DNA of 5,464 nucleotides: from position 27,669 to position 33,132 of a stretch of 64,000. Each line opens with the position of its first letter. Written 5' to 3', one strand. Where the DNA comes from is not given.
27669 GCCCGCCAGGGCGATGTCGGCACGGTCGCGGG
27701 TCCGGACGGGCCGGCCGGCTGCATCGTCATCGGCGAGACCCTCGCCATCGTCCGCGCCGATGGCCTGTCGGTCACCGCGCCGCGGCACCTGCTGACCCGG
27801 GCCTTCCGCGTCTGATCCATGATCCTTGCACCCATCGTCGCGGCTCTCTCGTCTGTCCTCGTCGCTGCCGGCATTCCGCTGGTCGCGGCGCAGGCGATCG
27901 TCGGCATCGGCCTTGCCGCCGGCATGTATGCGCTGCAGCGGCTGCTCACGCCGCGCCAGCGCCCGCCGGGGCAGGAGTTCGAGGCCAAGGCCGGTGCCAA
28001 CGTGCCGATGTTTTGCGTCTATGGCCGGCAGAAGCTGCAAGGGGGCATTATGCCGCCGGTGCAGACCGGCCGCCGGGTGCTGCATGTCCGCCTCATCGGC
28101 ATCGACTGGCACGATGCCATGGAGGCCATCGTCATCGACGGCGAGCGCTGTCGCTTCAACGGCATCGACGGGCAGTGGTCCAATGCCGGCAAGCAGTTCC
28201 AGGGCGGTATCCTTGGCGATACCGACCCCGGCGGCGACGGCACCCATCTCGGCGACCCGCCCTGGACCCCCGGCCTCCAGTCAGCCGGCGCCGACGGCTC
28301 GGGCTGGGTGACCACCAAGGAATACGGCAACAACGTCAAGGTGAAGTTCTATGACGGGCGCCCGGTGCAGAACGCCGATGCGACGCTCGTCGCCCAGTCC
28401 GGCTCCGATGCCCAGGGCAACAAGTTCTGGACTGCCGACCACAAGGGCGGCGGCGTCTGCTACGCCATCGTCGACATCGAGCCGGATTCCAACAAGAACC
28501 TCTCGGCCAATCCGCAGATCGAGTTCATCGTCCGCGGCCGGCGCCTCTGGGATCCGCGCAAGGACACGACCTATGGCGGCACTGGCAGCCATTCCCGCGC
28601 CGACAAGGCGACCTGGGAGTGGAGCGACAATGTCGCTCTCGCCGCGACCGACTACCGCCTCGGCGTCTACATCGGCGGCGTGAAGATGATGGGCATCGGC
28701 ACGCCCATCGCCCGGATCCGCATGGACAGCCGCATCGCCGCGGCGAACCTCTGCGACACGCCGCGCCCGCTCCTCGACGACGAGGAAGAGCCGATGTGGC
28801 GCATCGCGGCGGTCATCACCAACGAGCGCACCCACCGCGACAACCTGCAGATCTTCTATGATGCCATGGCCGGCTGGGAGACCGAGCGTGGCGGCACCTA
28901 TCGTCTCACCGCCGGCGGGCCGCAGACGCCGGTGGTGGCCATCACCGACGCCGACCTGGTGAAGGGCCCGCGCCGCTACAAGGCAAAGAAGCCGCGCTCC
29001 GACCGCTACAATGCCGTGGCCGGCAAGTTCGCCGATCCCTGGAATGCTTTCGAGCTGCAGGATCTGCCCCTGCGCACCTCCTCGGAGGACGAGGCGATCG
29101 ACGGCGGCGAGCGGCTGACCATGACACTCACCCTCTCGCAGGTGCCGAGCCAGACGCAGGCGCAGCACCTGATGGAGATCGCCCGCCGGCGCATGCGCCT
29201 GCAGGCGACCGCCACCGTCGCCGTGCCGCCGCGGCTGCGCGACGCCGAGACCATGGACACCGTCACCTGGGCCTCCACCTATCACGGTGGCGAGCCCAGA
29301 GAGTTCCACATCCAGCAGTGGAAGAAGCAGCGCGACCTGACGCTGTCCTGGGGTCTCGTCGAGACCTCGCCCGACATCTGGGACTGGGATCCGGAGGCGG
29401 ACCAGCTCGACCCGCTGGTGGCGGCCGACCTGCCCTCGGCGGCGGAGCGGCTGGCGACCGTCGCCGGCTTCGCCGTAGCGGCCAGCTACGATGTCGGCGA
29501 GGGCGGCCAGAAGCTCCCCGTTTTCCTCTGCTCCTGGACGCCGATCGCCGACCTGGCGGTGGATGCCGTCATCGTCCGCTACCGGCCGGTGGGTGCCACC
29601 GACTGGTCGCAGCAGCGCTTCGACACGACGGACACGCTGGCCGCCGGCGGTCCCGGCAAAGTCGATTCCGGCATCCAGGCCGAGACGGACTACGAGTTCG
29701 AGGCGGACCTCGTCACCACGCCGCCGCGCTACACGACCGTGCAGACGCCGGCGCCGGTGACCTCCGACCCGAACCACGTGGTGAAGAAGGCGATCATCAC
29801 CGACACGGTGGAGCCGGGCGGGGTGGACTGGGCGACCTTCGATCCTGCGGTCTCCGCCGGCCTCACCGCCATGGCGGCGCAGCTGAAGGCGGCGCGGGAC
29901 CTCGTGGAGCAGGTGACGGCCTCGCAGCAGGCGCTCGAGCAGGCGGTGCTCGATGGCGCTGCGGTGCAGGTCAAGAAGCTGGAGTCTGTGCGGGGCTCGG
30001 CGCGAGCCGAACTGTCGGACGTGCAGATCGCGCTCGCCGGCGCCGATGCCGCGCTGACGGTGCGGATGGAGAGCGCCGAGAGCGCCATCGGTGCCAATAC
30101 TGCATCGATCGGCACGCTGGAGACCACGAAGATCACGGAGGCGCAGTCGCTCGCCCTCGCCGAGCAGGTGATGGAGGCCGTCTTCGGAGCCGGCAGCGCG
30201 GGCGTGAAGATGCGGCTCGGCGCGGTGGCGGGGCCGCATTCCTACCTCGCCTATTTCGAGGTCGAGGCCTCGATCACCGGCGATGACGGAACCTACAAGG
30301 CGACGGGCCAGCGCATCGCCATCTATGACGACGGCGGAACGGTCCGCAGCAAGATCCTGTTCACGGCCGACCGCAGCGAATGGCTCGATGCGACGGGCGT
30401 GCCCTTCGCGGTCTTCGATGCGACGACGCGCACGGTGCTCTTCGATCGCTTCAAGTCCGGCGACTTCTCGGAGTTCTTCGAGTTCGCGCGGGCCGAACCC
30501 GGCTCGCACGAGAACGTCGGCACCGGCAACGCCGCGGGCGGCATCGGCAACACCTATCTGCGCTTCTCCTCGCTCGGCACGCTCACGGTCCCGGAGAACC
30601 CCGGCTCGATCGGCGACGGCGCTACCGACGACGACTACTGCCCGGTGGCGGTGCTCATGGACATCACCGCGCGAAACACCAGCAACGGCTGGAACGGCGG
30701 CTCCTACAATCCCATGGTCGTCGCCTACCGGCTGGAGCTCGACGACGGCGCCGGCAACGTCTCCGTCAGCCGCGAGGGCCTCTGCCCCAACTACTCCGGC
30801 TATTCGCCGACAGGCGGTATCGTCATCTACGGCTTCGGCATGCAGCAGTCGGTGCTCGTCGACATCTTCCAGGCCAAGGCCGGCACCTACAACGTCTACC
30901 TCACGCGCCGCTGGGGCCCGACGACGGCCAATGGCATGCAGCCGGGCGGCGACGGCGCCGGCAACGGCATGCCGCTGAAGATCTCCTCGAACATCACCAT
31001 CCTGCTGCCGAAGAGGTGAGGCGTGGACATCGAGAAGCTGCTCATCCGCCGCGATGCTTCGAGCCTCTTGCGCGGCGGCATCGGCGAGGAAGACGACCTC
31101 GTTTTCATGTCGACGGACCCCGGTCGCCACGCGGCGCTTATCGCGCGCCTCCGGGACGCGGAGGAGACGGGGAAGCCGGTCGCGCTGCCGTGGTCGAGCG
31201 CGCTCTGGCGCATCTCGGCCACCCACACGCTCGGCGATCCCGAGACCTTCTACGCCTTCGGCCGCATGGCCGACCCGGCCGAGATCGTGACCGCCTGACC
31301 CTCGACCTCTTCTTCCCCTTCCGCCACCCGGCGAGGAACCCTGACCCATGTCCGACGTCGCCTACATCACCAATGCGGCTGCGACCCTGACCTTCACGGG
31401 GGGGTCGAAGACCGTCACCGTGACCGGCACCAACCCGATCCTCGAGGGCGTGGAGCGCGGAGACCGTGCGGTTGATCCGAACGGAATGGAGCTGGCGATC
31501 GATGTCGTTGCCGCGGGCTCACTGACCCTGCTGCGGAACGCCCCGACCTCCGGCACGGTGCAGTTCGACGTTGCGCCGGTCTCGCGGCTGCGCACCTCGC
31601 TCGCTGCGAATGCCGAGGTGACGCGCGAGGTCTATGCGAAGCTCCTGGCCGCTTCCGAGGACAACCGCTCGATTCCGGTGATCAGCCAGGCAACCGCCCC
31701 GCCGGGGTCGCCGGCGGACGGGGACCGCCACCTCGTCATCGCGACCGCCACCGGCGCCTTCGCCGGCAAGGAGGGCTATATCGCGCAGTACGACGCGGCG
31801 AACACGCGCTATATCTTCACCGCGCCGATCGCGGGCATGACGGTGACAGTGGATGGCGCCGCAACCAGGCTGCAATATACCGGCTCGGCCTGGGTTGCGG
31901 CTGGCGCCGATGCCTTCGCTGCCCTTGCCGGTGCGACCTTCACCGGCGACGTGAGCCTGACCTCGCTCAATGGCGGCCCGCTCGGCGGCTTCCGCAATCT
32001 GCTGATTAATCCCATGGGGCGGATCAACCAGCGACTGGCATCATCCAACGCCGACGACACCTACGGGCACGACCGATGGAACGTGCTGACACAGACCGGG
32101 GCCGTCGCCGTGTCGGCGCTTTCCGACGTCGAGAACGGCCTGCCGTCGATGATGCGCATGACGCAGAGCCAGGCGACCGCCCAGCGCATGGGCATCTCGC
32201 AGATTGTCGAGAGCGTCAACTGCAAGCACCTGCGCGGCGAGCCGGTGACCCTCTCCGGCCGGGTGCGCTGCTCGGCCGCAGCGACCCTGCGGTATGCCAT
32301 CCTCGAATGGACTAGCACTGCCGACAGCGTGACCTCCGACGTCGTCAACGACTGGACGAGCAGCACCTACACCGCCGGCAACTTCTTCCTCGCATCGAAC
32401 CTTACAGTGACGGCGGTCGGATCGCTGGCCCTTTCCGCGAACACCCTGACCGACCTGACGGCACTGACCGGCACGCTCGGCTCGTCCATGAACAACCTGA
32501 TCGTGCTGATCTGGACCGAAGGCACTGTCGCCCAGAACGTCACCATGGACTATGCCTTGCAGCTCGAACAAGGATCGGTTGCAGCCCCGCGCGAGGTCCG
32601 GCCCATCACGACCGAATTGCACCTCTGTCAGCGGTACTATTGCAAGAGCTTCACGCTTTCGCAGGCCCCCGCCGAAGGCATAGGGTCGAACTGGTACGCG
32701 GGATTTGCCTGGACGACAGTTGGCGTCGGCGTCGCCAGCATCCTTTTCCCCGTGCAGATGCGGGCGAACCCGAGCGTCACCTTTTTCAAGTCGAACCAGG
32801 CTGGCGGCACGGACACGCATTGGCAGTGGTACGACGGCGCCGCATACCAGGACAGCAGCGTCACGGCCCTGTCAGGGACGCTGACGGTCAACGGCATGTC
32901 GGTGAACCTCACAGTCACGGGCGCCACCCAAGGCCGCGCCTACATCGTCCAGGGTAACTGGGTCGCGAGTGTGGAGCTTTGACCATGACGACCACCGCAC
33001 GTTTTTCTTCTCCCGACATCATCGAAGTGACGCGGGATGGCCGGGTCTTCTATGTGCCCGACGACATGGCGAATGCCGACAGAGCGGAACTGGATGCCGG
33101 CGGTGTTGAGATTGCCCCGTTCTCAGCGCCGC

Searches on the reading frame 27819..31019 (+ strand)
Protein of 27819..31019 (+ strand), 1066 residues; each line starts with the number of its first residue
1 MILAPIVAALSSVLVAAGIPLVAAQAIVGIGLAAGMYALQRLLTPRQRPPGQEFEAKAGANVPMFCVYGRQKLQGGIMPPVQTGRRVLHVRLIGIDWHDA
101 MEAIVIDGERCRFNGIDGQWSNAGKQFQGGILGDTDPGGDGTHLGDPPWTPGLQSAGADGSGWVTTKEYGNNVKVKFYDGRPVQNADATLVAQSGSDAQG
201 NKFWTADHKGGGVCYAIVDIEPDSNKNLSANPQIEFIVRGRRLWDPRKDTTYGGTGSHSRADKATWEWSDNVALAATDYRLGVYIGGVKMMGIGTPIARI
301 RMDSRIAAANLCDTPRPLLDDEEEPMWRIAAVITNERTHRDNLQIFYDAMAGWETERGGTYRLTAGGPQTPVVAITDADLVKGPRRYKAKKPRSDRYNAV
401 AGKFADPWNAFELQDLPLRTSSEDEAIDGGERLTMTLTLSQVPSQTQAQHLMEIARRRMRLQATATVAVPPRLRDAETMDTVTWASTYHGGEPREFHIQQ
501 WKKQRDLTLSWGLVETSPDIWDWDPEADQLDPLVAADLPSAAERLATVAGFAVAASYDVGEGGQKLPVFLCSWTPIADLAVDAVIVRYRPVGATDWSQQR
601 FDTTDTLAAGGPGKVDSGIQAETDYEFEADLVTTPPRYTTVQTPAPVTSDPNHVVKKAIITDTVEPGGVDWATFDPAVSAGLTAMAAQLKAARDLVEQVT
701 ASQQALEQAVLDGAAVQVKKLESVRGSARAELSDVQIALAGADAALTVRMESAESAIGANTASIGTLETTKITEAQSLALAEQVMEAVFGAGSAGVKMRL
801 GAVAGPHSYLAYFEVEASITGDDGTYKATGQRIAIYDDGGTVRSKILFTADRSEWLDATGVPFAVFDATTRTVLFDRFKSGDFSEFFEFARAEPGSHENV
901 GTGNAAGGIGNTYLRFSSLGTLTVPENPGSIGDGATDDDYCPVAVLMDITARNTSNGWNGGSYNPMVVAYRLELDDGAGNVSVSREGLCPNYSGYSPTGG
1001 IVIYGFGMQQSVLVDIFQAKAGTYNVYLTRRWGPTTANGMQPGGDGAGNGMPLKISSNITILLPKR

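Call 20: search_protein_families(library=pfam, proteins=[window:27819-31019:+], max_evalue=0.01)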
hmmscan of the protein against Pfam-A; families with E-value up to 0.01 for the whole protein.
window:27819-31019:+ (1066 aa): 1 family
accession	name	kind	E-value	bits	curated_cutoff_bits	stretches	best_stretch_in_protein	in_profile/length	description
PF09327.17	Phage_Tail_Tip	-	0.0093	16.2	22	0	811-857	18-63/139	Bacteriophage tail tip fiber protein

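Call 34: search_protein_families(library=pfam, proteins=[L101:18792-19814:+, L101:17620-18705:-, L101:15914-17371:+, L101:2745-5405:+, L101:12267-13019:-], max_evalue=0.01)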
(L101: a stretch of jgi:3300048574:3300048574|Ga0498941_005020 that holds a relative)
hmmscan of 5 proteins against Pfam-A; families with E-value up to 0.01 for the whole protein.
L101:18792-19814:+ (341 aa): 1 family
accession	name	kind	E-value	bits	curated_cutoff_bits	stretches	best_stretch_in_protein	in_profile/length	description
PF01207.24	Dus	-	9.7e-84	281.6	20.4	1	26-322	2-290/311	Dihydrouridine synthase (Dus)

L101:17620-18705:- (361 aa): 1 family
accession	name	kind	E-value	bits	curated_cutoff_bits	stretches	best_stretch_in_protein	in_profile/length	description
PF00589.27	Phage_integrase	-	8.3e-14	52.2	27.1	1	183-342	5-169/172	Phage integrase family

L101:15914-17371:+ (485 aa): 1 family
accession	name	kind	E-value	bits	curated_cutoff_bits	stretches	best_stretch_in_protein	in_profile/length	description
PF01464.25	SLT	-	6.3e-08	32.6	21.3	1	341-440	7-86/117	Transglycosylase SLT domain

L101:2745-5405:+ (886 aa): 0 families

L101:12267-13019:- (250 aa): 2 families
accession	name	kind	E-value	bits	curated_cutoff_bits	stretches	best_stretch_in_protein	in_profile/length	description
PF01972.22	SDH_protease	-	8.2e-22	78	31.3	1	8-126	76-191/286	ClpP-like SDH-type serine proteinase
PF25145.1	NfeD1b_N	-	3e-05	24.1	40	1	30-87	38-94/189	NfeD1b, N-terminal domain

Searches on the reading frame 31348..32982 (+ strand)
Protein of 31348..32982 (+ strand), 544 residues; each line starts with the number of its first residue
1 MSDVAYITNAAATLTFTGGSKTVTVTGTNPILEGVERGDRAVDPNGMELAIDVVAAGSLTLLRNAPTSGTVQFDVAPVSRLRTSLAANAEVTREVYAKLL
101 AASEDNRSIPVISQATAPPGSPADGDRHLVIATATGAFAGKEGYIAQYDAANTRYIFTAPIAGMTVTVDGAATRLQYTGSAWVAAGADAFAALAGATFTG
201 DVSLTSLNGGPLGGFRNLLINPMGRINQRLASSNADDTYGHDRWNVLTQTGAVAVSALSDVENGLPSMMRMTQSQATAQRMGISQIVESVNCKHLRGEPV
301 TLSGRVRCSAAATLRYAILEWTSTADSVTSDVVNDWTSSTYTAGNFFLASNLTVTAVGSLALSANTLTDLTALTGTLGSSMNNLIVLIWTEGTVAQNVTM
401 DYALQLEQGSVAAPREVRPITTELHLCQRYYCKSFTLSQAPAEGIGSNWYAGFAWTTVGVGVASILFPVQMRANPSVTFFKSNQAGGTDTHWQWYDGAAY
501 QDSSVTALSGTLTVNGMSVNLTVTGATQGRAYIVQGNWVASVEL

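Call 34: search_protein_families(library=pfam, proteins=[L101:18792-19814:+, L101:17620-18705:-, L101:15914-17371:+, L101:2745-5405:+, L101:12267-13019:-], max_evalue=0.01)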
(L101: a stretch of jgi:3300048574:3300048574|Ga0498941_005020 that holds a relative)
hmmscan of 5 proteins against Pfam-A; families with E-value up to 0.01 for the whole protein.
L101:18792-19814:+ (341 aa): 1 family
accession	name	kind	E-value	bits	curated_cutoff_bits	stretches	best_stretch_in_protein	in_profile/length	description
PF01207.24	Dus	-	9.7e-84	281.6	20.4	1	26-322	2-290/311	Dihydrouridine synthase (Dus)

L101:17620-18705:- (361 aa): 1 family
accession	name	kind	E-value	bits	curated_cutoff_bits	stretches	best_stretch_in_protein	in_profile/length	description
PF00589.27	Phage_integrase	-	8.3e-14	52.2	27.1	1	183-342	5-169/172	Phage integrase family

L101:15914-17371:+ (485 aa): 1 family
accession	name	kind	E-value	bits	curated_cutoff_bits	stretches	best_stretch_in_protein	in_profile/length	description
PF01464.25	SLT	-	6.3e-08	32.6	21.3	1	341-440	7-86/117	Transglycosylase SLT domain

L101:2745-5405:+ (886 aa): 0 families

L101:12267-13019:- (250 aa): 2 families
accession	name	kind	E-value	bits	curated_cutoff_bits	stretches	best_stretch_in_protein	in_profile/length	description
PF01972.22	SDH_protease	-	8.2e-22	78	31.3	1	8-126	76-191/286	ClpP-like SDH-type serine proteinase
PF25145.1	NfeD1b_N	-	3e-05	24.1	40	1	30-87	38-94/189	NfeD1b, N-terminal domain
